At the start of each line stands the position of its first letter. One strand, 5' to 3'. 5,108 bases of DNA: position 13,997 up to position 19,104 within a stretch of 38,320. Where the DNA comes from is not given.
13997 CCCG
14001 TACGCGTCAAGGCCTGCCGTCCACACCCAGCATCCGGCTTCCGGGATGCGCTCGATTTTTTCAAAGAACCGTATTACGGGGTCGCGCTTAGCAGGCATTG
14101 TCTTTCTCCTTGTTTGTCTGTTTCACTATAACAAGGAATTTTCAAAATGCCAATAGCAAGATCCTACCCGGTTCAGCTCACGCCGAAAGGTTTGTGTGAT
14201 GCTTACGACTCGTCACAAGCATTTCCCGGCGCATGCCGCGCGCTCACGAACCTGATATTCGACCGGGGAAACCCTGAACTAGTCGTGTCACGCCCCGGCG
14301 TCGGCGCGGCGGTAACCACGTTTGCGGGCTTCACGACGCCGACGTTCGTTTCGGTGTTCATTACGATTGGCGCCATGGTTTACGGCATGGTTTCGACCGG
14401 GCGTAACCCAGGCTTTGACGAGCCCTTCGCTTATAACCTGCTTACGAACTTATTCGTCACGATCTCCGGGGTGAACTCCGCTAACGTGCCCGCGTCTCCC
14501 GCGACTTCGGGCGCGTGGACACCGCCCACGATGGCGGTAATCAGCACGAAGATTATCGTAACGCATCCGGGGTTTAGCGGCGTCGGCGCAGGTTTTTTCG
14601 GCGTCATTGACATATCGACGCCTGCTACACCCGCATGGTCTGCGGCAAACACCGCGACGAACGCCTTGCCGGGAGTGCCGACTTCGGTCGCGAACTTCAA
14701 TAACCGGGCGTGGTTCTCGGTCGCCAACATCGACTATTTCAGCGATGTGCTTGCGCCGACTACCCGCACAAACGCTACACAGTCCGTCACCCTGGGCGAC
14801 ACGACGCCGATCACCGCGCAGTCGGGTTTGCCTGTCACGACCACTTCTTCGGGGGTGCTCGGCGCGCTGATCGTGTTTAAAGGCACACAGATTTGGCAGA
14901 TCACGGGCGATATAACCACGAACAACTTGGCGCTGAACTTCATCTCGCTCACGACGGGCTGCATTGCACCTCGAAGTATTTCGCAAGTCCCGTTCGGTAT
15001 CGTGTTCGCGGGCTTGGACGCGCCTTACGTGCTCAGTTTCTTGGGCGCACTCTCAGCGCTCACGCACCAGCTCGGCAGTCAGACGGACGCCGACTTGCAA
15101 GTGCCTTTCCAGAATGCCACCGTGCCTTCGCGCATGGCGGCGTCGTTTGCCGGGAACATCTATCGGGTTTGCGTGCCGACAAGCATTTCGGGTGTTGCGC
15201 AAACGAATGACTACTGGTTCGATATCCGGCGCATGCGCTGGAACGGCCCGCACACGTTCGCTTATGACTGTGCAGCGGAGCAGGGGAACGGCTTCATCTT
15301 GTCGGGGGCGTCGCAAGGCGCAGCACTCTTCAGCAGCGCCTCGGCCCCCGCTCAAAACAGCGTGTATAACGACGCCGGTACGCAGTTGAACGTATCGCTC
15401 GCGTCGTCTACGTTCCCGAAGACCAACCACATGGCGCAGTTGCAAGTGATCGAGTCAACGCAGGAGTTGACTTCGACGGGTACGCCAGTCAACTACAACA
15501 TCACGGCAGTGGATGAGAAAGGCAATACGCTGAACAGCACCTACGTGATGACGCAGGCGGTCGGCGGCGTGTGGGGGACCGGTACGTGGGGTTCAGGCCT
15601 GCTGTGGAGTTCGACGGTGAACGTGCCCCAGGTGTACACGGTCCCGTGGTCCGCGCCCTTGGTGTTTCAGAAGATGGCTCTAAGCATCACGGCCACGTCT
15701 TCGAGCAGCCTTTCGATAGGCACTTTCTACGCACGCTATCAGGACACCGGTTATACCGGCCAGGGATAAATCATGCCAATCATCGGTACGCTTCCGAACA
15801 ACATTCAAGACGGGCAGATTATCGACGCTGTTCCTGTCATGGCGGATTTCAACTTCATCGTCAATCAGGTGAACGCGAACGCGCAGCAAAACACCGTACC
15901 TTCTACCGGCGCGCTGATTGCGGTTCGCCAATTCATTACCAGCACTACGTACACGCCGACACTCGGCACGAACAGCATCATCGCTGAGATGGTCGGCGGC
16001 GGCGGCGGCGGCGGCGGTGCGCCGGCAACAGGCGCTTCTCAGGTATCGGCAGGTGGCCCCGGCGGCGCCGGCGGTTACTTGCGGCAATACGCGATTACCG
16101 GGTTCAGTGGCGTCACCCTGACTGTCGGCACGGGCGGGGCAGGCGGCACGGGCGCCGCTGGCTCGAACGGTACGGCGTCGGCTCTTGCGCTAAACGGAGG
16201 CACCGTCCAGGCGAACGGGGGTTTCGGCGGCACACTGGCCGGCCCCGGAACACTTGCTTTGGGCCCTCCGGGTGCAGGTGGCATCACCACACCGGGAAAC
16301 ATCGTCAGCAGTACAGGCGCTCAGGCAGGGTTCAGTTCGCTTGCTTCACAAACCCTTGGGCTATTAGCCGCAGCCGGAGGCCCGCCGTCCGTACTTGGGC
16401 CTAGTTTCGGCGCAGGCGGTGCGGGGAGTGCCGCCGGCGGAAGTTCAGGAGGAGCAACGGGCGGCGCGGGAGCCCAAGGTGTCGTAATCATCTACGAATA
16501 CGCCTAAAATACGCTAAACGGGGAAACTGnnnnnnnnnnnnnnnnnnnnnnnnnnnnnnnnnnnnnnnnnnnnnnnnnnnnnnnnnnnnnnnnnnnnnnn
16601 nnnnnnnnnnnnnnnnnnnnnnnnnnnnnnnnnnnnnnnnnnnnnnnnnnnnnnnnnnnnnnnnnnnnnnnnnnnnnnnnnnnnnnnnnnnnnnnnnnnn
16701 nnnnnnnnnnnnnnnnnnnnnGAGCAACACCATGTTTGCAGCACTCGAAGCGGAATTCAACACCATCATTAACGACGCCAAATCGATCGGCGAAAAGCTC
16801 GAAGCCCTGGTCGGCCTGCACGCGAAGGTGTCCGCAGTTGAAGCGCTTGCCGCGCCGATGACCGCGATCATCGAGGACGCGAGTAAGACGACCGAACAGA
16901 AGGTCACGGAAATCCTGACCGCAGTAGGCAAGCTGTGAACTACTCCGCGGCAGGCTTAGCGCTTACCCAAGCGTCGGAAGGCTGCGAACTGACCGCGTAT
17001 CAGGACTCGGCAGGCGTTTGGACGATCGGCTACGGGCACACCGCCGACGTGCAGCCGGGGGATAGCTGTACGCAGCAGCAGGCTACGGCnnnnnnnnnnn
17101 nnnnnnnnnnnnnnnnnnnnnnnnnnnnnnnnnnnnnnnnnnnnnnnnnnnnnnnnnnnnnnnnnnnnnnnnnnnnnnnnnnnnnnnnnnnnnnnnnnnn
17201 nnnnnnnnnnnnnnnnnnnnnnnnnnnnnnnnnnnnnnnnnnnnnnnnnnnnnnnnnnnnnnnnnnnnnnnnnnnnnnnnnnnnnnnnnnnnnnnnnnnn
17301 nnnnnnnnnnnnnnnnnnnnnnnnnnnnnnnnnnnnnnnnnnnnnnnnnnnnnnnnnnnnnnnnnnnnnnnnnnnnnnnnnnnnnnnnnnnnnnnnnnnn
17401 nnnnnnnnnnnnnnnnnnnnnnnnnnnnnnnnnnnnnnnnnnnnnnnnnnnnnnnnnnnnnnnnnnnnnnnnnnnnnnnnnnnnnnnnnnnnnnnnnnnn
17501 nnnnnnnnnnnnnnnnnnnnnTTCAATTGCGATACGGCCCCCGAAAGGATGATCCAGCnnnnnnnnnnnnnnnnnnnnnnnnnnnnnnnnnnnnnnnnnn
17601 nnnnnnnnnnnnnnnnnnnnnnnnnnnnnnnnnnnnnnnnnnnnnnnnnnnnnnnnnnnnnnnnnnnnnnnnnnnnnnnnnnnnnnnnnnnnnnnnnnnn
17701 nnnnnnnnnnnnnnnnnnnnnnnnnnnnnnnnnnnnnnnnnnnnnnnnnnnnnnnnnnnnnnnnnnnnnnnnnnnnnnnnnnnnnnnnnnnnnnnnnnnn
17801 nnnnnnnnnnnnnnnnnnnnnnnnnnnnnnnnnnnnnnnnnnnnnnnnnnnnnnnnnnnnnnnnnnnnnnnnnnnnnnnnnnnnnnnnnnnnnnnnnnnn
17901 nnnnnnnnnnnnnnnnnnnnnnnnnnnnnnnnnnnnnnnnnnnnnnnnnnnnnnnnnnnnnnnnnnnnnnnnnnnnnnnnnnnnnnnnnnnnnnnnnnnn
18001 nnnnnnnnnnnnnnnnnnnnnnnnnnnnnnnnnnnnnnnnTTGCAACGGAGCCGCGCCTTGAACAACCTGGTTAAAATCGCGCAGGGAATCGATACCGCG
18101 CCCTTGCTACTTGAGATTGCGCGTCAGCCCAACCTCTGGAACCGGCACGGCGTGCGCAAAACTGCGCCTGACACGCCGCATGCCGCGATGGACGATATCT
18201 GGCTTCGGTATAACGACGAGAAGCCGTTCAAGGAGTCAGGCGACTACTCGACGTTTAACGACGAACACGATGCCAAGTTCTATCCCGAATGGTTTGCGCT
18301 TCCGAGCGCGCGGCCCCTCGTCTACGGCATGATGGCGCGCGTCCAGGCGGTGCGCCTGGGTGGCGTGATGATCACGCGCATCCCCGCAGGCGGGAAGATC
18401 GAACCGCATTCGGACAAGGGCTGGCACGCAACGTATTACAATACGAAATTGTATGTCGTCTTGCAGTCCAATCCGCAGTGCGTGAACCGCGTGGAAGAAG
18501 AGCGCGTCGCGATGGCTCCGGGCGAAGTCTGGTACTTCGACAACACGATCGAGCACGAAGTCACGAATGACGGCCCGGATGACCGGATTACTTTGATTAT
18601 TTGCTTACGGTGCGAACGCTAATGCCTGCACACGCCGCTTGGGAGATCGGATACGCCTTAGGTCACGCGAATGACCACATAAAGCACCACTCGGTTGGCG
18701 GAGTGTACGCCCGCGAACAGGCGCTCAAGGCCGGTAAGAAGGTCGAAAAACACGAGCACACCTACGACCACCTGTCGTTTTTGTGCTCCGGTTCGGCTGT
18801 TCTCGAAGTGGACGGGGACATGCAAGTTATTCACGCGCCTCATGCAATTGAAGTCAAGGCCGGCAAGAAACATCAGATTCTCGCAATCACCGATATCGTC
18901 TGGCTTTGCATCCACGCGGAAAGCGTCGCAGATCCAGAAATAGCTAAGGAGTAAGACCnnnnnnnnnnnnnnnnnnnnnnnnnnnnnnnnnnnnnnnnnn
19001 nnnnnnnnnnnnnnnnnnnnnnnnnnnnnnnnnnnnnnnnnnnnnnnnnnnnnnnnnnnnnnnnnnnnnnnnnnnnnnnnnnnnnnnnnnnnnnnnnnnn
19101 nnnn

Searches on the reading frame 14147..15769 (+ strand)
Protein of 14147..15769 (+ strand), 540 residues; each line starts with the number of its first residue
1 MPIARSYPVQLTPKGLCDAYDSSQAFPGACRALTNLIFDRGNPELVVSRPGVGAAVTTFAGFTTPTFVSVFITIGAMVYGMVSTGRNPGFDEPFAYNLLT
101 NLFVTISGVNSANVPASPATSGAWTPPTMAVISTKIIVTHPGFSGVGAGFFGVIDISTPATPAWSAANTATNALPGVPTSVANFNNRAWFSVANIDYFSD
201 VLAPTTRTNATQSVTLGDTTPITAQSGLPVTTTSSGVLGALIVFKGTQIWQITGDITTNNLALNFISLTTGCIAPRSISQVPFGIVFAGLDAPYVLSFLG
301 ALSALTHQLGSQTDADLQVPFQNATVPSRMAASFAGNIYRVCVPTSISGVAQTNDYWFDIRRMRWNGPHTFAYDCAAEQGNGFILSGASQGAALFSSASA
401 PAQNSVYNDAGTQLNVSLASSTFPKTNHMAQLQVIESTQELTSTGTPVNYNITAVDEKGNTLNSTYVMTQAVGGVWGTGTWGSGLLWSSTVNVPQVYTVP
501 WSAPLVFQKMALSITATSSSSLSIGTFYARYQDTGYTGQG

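Call 10: search_protein_families(library=phrogs, proteins=[window:14147-15769:+], max_evalue=0.001)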
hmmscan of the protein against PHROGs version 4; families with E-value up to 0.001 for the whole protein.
window:14147-15769:+ (540 aa): 0 families

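Call 76: search_protein_families(library=pfam, proteins=[window:14147-15769:+], max_evalue=0.01)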
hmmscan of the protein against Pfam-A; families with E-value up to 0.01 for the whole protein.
window:14147-15769:+ (540 aa): 0 families

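Call 105: find_related_loci(query=window:14147-15769:+, collection=viral_contigs, flank=10000)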
Query window:14147-15769:+ (540 aa) in viral_contigs; peptide patterns used: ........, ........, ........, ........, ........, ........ (x = any residue, [..] = any of these).
90 stretches matched a pattern; 89 encode a relative of the query (tblastn E <= 1e-3); the best 80 are kept; 80 distinct loci.
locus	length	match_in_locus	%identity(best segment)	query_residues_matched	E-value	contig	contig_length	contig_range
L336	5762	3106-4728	71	1-540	0e+0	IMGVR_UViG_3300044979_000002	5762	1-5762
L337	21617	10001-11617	69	1-540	0e+0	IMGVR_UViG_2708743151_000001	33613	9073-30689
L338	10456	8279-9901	71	1-540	0e+0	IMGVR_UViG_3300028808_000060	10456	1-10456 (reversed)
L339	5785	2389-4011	71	1-540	0e+0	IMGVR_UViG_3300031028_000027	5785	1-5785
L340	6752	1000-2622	71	1-540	0e+0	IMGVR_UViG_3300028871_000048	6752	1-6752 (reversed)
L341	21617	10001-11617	69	1-540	0e+0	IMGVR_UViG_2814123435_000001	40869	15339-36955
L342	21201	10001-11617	69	1-540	0e+0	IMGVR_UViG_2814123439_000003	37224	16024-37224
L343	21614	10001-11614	68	1-539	0e+0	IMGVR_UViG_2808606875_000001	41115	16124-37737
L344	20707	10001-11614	68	1-539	0e+0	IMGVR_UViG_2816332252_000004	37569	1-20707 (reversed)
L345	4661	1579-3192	68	3-540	0e+0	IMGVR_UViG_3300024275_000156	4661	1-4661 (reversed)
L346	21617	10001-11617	69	1-540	0e+0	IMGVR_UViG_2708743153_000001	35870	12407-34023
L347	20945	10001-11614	68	1-539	0e+0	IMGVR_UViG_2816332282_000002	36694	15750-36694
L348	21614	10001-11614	68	3-540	0e+0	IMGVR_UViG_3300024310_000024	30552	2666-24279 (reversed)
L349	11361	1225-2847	68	1-540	0e+0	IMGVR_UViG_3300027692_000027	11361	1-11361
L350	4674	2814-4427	68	3-540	0e+0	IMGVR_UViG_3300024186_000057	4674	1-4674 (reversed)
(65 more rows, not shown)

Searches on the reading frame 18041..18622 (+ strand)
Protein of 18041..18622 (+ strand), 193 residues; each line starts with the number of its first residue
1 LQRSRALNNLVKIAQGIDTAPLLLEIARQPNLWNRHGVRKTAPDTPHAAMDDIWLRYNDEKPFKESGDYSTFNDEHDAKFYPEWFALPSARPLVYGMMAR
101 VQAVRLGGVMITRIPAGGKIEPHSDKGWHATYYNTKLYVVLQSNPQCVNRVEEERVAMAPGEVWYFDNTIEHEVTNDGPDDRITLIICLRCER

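Call 18: search_protein_families(library=pfam, proteins=[window:18041-18622:+], max_evalue=0.01)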
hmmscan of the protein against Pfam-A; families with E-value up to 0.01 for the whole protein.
window:18041-18622:+ (193 aa): 2 families
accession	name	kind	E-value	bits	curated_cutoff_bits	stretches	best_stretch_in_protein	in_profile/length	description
PF05118.21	Asp_Arg_Hydrox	-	1.3e-16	61.3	22.6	1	101-187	70-152/157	Aspartyl/Asparaginyl beta-hydroxylase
PF07883.17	Cupin_2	-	3.4e-05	23.9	27.2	1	120-181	5-63/70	Cupin domain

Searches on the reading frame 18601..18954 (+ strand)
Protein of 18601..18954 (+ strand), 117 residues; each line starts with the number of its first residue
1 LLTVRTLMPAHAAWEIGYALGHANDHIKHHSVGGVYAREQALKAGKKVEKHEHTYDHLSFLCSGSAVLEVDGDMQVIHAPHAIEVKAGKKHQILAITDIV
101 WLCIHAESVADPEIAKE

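Call 18: search_protein_families(library=pfam, proteins=[window:18601-18954:+], max_evalue=0.01)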
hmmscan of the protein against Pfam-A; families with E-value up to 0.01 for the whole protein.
window:18601-18954:+ (117 aa): 1 family
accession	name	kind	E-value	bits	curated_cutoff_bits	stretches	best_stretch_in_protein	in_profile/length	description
PF07883.17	Cupin_2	-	4.9e-07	29.8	27.2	1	40-104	3-69/70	Cupin domain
